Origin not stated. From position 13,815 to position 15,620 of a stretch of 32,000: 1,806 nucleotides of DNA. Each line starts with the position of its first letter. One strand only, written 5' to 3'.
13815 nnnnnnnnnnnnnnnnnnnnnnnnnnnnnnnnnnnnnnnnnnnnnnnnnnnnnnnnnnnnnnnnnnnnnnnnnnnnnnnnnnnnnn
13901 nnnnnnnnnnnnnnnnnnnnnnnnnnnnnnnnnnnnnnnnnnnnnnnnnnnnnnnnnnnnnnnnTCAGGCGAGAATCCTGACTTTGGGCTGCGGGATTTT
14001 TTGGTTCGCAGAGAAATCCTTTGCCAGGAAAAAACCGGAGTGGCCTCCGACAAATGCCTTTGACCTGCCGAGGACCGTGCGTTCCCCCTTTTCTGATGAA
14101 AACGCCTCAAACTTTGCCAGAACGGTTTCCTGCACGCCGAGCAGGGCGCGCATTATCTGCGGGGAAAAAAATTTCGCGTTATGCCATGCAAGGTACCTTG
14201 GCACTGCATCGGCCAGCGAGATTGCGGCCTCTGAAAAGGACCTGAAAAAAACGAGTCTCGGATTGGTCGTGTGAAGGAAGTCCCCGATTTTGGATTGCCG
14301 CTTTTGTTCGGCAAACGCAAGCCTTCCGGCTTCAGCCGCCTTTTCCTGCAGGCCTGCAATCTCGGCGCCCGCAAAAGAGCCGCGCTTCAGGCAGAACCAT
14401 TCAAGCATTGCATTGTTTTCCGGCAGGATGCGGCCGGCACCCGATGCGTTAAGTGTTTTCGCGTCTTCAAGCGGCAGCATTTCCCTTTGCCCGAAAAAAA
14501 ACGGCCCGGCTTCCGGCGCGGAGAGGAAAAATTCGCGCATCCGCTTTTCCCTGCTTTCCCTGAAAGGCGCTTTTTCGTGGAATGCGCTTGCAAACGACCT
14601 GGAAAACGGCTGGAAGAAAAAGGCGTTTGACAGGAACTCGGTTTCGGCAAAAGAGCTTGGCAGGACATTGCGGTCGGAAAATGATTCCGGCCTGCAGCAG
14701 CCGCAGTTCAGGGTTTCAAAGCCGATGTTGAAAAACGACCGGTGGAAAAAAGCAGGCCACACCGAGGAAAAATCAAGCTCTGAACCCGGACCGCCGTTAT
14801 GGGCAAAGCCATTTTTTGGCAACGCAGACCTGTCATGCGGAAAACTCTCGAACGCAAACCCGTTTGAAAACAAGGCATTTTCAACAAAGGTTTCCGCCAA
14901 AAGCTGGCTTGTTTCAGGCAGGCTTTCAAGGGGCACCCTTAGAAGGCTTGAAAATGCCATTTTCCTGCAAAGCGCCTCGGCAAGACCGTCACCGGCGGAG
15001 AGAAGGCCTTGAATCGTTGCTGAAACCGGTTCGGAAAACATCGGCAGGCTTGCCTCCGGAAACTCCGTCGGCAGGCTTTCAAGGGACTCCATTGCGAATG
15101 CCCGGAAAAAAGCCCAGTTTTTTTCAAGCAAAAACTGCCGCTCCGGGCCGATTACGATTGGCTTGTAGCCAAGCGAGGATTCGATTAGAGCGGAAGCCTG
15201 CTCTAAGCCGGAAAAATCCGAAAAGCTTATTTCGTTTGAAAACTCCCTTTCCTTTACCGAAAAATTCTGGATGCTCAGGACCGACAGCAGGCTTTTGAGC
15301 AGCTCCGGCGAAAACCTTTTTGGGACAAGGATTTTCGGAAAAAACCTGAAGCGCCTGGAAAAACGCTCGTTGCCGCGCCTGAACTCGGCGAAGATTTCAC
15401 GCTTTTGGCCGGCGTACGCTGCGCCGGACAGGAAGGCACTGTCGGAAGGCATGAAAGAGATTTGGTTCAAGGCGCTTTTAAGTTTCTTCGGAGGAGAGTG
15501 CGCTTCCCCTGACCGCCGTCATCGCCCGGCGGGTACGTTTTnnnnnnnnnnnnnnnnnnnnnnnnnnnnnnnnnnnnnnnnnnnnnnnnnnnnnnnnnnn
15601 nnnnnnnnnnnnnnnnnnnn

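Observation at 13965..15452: Intact ORF resembling a drastically reduced, catalytically degenerate family B DNA polymerase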

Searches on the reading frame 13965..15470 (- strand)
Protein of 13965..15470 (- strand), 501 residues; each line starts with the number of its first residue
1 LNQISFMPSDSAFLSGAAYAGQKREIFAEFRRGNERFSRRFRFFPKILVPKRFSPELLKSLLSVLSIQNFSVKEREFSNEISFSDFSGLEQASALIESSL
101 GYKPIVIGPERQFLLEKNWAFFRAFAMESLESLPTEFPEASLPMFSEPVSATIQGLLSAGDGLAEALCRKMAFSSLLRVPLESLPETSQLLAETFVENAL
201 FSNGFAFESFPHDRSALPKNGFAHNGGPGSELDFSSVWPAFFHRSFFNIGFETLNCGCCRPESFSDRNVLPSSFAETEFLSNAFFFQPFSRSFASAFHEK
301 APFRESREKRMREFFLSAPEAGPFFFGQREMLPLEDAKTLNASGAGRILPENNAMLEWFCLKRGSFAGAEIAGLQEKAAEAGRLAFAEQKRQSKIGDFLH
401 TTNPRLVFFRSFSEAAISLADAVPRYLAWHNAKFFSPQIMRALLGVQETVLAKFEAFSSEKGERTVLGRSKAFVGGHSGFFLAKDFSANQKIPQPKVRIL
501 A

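Call 3: search_protein_families(library=pfam, proteins=[window:13965-15470:-], max_evalue=10)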
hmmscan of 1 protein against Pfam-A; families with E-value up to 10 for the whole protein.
window:13965-15470:- (501 aa): 0 families

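Call 4: search_protein_families(library=ncbifam, proteins=[window:13965-15470:-], max_evalue=10)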
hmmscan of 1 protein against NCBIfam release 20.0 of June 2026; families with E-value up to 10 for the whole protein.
window:13965-15470:- (501 aa): 0 families

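Call 5: search_solved_structures(query=window:13965-15470:-, max_evalue=10, show_alignments=2)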
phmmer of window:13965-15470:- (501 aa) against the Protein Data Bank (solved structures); distinct sequences matched with E-value up to 10: 0.

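Call 10: find_homologous_proteins(query=window:13965-15470:-, max_evalue=0.001)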
Query window:13965-15470:- (501 aa): 8 proteins with E <= 0.001 among 8000 candidates.
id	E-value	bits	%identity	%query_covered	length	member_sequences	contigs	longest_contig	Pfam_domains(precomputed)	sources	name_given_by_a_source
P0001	2.2e-295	998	92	99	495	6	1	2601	-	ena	-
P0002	2.2e-79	286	34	98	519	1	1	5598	-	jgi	-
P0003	3.2e-77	278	38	98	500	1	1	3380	-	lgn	-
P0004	4.6e-77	278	37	98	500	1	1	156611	-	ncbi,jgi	ncbi:MAG: hypothetical protein WC308_00665 [archaeon]|jgi:hypothetical protein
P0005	1.3e-59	220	33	96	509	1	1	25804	-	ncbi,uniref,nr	ncbi:MAG: hypothetical protein JW744_02395 [Candidatus Diapherotrites archaeon]|uniref:Uncharacteriz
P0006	5.9e-54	202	32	93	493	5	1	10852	-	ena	-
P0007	3.7e-49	186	30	98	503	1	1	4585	-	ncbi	-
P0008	1.8e-36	144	32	79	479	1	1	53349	-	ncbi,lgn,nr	ncbi:MAG: hypothetical protein NT067_05595 [Candidatus Diapherotrites archaeon]|nr:hypothetical prot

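Call 13: find_homologous_proteins(query=A1, max_evalue=0.001)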
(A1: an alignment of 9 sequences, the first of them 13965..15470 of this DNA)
Query A1 (9 sequences) (501 aa, profile of the alignment): 8 proteins with E <= 0.001 among 8000 candidates.
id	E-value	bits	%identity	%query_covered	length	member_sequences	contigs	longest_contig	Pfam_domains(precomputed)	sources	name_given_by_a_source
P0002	4.2e-206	704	34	98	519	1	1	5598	-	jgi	-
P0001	6.9e-199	680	92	99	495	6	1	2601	-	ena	-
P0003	2.4e-198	678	38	98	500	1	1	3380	-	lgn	-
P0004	1.8e-196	672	37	98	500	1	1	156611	-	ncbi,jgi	ncbi:MAG: hypothetical protein WC308_00665 [archaeon]|jgi:hypothetical protein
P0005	7.2e-196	670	33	96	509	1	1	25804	-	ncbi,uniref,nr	ncbi:MAG: hypothetical protein JW744_02395 [Candidatus Diapherotrites archaeon]|uniref:Uncharacteriz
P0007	1.1e-184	633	30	98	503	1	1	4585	-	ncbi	-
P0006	1.3e-181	623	32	93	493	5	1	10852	-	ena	-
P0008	9.6e-164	564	32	79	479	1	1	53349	-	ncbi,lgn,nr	ncbi:MAG: hypothetical protein NT067_05595 [Candidatus Diapherotrites archaeon]|nr:hypothetical prot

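Call 14: search_solved_structures(query=A1, max_evalue=10, show_alignments=3)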
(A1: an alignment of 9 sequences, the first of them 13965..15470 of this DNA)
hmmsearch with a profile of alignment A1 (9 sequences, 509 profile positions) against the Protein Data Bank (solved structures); distinct sequences matched with E-value up to 10: 7.
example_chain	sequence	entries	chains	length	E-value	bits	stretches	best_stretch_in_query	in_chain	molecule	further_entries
5mdn_A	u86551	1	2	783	6.8e-06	28.5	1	403-492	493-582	DNA polymerase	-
1q8i_A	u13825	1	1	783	0.55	12.3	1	414-476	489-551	DNA polymerase II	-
3k57_A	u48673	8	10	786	0.55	12.3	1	414-476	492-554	DNA polymerase II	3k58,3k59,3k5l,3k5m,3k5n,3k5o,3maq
9ne9_A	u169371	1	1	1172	0.64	12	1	343-464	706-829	DNA polymerase epsilon catalytic subunit A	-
9f6k_A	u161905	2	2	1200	0.66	12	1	343-464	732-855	DNA polymerase epsilon catalytic subunit A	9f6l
9f6d_A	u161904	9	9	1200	0.66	12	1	343-464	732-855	DNA polymerase epsilon catalytic subunit A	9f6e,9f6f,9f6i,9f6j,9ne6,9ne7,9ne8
7nir_F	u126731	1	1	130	1.5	10.8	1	338-387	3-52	Nanobody8191 core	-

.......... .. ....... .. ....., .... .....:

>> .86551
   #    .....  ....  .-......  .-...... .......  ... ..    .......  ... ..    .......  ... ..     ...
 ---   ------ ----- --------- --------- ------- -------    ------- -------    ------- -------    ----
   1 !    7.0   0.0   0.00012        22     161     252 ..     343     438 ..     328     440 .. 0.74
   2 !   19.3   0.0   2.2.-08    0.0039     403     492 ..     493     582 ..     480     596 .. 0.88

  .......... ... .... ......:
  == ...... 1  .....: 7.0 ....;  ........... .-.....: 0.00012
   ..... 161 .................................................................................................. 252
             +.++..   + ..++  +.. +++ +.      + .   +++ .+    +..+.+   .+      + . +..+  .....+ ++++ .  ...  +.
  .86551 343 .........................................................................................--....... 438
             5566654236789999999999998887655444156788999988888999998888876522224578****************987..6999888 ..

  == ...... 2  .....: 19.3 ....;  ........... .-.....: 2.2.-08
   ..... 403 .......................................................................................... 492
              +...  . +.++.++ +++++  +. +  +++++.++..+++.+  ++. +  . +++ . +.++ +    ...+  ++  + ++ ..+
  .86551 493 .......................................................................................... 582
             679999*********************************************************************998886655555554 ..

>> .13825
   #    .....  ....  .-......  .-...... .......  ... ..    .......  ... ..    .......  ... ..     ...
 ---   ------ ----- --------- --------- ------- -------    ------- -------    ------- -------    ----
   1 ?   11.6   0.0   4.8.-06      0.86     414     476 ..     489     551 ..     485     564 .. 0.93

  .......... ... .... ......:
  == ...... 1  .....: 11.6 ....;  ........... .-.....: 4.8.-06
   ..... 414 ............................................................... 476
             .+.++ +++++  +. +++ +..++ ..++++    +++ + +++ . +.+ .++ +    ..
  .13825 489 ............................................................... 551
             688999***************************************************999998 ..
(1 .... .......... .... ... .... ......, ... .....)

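Call 18: search_protein_representatives(protein=window:13965-15470:-)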
Query: 501 residues. Proteins with E-value up to 0.001 (for the whole library): 152; up to 1e-10: 135; up to 1e-30: 99. The best 150 are listed.
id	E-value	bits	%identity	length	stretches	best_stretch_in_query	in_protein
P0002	7.1e-80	285.5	36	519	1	11-497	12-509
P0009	1.7e-79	284.2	34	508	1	8-498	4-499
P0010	1.2e-75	271.5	93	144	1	7-150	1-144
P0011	4.4e-75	269.7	34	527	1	12-497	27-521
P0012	4.6e-75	269.6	35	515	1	10-498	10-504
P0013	4.8e-74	266.3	36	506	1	18-493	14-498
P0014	7.6e-73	262.3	34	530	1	7-496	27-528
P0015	1.7e-72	261.1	33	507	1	13-497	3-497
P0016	2.4e-71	257.4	35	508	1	8-497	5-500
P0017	1.1e-70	255.2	34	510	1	11-494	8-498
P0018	2.0e-70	254.3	35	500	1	9-500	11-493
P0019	3.9e-69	250.0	36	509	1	11-496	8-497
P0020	1.8e-68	247.9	32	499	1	13-494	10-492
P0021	7.0e-68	245.9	32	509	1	6-493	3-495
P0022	2.4e-67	244.2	36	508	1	10-497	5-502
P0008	5.7e-37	144.0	34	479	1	11-396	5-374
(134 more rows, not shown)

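Call 20: search_solved_structures(query=A2, max_evalue=10, show_alignments=3)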
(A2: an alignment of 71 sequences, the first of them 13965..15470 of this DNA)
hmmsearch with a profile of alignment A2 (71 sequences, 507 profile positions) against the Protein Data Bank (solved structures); distinct sequences matched with E-value up to 10: 9.
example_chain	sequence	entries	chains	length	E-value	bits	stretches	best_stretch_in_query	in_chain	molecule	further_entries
5mdn_A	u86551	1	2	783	0.0004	22.5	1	403-492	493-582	DNA polymerase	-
7pfo_B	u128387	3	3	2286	0.17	13.9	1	343-462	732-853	DNA polymerase epsilon catalytic subunit A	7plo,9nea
9b8s_A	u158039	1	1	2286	0.17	13.9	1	343-462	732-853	DNA polymerase epsilon catalytic subunit A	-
9b8t_A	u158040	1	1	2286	0.17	13.9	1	343-462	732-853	DNA polymerase epsilon catalytic subunit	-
9ne9_A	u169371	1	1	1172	0.36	12.8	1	343-462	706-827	DNA polymerase epsilon catalytic subunit A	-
9f6k_A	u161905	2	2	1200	0.37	12.7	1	343-462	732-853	DNA polymerase epsilon catalytic subunit A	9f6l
9f6d_A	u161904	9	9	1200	0.37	12.7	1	343-462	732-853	DNA polymerase epsilon catalytic subunit A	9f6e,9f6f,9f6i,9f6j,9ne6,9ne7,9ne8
1q8i_A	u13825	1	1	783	0.73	11.7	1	412-476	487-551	DNA polymerase II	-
3k57_A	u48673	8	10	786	0.73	11.7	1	412-476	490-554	DNA polymerase II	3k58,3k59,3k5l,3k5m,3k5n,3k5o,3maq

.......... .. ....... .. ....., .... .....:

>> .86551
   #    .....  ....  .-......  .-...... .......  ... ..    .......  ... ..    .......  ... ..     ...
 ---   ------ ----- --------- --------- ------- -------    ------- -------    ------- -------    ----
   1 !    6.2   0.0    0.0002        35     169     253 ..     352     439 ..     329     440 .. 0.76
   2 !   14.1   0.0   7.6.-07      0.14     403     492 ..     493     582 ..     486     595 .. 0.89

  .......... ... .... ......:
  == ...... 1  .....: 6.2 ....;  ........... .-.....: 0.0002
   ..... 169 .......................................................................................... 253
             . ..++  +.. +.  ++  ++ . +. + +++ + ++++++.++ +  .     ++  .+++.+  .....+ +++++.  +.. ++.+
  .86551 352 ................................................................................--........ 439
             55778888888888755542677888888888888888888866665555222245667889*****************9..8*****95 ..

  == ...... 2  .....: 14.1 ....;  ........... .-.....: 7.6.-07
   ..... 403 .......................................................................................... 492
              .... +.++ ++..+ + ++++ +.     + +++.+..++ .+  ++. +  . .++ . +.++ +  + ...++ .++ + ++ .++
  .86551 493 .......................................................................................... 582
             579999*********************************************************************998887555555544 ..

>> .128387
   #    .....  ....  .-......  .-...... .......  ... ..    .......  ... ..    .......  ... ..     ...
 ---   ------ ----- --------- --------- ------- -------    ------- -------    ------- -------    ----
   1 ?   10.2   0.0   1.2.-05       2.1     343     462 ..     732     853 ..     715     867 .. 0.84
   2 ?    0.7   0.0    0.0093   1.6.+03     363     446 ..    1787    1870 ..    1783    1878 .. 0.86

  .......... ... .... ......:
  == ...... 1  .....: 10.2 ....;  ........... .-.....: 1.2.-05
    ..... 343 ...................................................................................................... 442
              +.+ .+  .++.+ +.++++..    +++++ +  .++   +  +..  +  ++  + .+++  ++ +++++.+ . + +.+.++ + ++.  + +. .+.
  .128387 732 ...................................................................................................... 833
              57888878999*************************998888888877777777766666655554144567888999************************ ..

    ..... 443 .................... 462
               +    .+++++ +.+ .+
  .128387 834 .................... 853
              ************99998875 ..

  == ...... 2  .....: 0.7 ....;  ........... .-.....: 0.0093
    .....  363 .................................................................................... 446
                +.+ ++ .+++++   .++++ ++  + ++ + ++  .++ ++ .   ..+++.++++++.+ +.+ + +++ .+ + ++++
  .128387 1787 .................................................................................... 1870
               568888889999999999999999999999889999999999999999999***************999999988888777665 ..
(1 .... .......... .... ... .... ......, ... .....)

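Call 21: predict_structure(alignment_id=A1)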
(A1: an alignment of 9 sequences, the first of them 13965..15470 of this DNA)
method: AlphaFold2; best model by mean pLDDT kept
length: 501 residues; sequences in the alignment: 9
mean_pLDDT: 75.4   pTM: 0.59
mean pLDDT of the five models: 75.4, 72.0, 69.9, 68.6, 65.7
residues with pLDDT >= 90: 42; 70-90: 329; 50-70: 84; < 50: 46
segments of 3 or more residues with pLDDT < 50: 1-8, 121-134, 204-227
pLDDT, mean of each block of 10 residues (from residue 1): 36 76 77 70 84 91 77 87 84 92 87 73 45 51 60 78 82 74 74 75 46 30 44 74 65 84 85 89 81 80 82 74 89 88 88 77 79 85 85 62 80 89 79 76 81 85 76 78 87 79 58
secondary structure, 60 per line:
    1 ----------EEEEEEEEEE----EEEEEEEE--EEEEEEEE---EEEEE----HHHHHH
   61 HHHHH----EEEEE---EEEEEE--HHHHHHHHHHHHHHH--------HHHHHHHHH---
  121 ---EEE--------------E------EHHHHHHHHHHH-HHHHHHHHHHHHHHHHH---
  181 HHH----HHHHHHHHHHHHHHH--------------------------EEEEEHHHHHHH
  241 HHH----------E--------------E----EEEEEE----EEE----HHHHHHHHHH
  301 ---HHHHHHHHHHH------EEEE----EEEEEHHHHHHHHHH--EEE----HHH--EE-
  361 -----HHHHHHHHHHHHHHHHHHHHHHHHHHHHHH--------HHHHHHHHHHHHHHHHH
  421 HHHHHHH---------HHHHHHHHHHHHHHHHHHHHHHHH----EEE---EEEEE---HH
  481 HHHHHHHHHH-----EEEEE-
elements in order: E11-20 E25-32 E35-42 E46-50 H55-65 E70-74 E78-83 H86-100 H109-117 E124-126 H149-159 H161-177 H188-202 E229-233 H234-243 E274-279 E284-286 H291-300 H304-314 E321-324 E329-333 H334-343 E346-348 H366-395 H404-427 H437-460 E465-467 E471-475 H479-490 E496-500

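Call 24: fold_search(model_id=the predicted structure, library=pdb)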
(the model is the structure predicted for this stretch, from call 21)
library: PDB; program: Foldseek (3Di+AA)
matches with E <= 10: 761; with E <= 0.001: 113
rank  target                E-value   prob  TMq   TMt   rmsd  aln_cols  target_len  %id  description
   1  5mdn_A                1.6e-08  1.00  0.40  0.28  14.4       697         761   10  Structure of the family B DNA polymerase from the hyperthermophilic archaeon Pyrobaculum calidifontis (released 2016-12-14)
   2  3k5o_A                7.3e-08  1.00  0.36  0.26  14.2       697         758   10  Crystal structure of E.coli Pol II (released 2010-02-02)
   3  3k5o_B                1.4e-07  1.00  0.36  0.26  14.5       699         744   10  Crystal structure of E.coli Pol II (released 2010-02-02)
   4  9en0_A                1.5e-07  1.00  0.39  0.27  14.7       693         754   10  KOD-H4 DNA polymerase mutant in a unproductive binary complex with DNA:DNA containing six HNA nucleotides (released 2025-09-24)
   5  5vu6_A                1.7e-07  1.00  0.40  0.28  14.2       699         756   10  TNA polymerase binary complex with primer/template duplex (released 2017-12-06)
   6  2xhb_A                1.8e-07  1.00  0.39  0.28  16.0       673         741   11  Crystal structure of DNA polymerase from Thermococcus gorgonarius in complex with hypoxanthine-containing DNA (released 2010-07-21)
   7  7om3_A                3.2e-07  1.00  0.39  0.27  14.2       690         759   11  Crystal structure of KOD DNA Polymerase in a binary complex with Hypoxanthine containing template (released 2021-10-13)
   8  7b06                  3.2e-07  1.00  0.38  0.29  14.7       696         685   10  TgoT_RT521 apo (released 2020-12-30)
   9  7b0f_A                3.8e-07  1.00  0.38  0.28  14.3       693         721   10  TgoT_6G12 Binary complex (released 2020-12-30)
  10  7b0g_A                5.1e-07  1.00  0.40  0.29  14.2       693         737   10  TgoT_6G12 binary with 2 hCTPs (released 2020-12-30)
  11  7b07                  5.1e-07  1.00  0.38  0.27  15.4       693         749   10  TgoT_6G12 apo (released 2020-12-30)
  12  9mye_A                6.0e-07  1.00  0.41  0.29  14.5       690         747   10  C28 Polymerase Incorporating RNA, n+1 (released 2025-12-17)
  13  7omg_A                6.3e-07  1.00  0.39  0.28  14.1       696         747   10  Crystal structure of KOD DNA Polymerase in a ternary complex with an Uracil containing template (released 2021-10-13)
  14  4flu_A                7.0e-07  1.00  0.40  0.28  14.2       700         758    9  Pyrococcus abyssi B family DNA polymerase bound to a dsDNA, in edition mode (released 2012-08-29)
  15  8s87                  8.6e-07  1.00  0.38  0.27  14.8       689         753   10  KOD-H4 DNA polymerase mutant - apo structure (released 2024-11-13)
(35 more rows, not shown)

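Call 31: find_encoding_contigs(protein=P0004, flank=10000, max_places=3)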
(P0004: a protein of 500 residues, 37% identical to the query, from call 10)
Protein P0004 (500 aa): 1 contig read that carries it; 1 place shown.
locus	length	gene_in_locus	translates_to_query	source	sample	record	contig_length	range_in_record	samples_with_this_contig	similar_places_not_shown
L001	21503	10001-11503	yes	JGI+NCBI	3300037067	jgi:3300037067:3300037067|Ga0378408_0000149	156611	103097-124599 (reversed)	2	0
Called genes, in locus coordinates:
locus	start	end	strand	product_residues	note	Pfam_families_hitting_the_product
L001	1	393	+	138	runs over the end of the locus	PF01870:Hjc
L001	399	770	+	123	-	-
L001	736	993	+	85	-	-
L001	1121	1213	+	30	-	PF17253:DUF5320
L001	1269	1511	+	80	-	PF17253:DUF5320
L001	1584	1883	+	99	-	PF02001:DUF134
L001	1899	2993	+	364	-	-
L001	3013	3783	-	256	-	PF00009:GTP_EFTU (faint), PF00350:Dynamin_N (faint), PF02421:FeoB_N (weak), PF03193:RsgA_GTPase, PF01926:MMR_HSR1, PF02421:FeoB_N (weak)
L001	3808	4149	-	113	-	PF01981:PTH2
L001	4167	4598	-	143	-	PF01592:NifU_N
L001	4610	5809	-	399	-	PF00266:Aminotran_5, PF01041:DegT_DnrJ_EryC1, PF01212:Beta_elim_lyase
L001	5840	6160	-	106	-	PF01022:HTH_5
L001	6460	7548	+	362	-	PF09376:NurA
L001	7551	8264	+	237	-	PF00702:Hydrolase, PF12710:HAD, PF13419:HAD_2, PF13242:Hydrolase_like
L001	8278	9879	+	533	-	PF01935:DUF87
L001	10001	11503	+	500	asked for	-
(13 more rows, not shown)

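Call 32: find_encoding_contigs(protein=P0008, flank=10000, max_places=3)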
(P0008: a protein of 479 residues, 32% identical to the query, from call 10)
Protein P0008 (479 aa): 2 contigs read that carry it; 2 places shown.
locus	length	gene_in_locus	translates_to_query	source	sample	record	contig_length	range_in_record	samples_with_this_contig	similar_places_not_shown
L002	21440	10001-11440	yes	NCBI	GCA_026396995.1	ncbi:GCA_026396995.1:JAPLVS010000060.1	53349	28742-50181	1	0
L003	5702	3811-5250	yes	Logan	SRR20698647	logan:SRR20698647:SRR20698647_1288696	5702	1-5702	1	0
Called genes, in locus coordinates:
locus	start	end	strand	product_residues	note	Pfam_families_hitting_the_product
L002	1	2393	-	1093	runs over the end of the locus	-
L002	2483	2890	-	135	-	-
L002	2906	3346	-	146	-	-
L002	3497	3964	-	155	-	-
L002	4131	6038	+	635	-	PF07953:Toxin_R_bind_N, PF13385:Laminin_G_3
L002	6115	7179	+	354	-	PF09376:NurA (weak)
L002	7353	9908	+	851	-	PF01935:DUF87, PF14528:LAGLIDADG_3 (faint)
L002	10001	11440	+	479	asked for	-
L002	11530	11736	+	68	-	PF01192:RNA_pol_Rpb6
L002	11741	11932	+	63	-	-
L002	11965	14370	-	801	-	PF02463:SMC_N, PF13175:AAA_15 (weak), PF13304:AAA_21 (faint), PF13476:AAA_23, PF04423:Rad50_zn_hook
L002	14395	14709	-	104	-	-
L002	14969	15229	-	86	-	PF00736:EF1_GNE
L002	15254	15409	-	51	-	PF07754:Ribosomal_aS21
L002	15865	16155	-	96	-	-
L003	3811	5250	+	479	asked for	-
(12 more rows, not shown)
